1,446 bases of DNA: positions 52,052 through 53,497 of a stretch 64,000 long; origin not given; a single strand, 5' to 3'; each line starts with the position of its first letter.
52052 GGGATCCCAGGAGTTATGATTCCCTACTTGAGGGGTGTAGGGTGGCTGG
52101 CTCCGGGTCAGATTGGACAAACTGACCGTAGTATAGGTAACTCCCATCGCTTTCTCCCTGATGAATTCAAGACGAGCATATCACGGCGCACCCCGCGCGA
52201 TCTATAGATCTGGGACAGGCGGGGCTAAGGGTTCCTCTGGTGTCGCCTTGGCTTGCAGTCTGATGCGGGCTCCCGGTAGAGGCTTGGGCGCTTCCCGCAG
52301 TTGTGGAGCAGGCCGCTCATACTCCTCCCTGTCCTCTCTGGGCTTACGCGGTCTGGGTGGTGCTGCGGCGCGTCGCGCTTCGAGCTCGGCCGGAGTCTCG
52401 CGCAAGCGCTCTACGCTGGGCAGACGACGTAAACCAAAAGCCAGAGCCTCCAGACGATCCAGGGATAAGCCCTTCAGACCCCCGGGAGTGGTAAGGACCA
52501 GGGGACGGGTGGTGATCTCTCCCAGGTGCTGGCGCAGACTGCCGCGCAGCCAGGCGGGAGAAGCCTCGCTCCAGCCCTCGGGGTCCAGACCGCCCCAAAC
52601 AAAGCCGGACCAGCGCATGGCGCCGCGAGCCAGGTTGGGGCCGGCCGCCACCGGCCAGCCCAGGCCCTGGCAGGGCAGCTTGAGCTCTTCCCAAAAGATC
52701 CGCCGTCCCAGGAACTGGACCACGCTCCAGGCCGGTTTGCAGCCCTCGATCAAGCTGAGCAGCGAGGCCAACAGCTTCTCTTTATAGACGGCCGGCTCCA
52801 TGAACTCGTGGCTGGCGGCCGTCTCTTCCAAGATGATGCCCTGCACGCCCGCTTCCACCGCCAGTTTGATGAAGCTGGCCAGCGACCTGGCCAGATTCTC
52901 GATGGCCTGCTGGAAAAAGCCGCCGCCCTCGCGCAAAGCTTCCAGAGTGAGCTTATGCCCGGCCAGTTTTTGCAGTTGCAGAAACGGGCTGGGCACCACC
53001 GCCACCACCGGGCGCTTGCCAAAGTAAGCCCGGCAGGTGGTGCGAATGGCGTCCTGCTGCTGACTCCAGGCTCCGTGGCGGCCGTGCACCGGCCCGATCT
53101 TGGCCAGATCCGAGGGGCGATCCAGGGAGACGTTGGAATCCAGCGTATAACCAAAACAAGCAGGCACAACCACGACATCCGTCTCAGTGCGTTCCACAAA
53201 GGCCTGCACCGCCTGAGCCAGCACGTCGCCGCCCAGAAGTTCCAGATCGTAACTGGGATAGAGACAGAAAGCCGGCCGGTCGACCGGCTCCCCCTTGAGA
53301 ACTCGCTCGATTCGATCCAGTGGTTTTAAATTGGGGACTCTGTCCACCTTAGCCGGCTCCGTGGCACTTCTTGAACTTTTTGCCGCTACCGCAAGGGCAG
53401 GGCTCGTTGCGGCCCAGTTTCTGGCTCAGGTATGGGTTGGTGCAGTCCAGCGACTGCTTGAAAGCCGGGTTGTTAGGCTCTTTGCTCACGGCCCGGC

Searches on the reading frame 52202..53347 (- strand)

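Call 28: search_protein_families(library=pfam, proteins=[window:52202-53347:-], max_evalue=0.0001)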
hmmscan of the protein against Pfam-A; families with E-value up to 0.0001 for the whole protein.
window:52202-53347:- (381 aa): 1 family
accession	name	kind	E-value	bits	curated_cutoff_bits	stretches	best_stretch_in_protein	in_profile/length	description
PF01208.23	URO-D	-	2e-09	37.4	23.9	1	78-232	102-267/346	Uroporphyrinogen decarboxylase (URO-D)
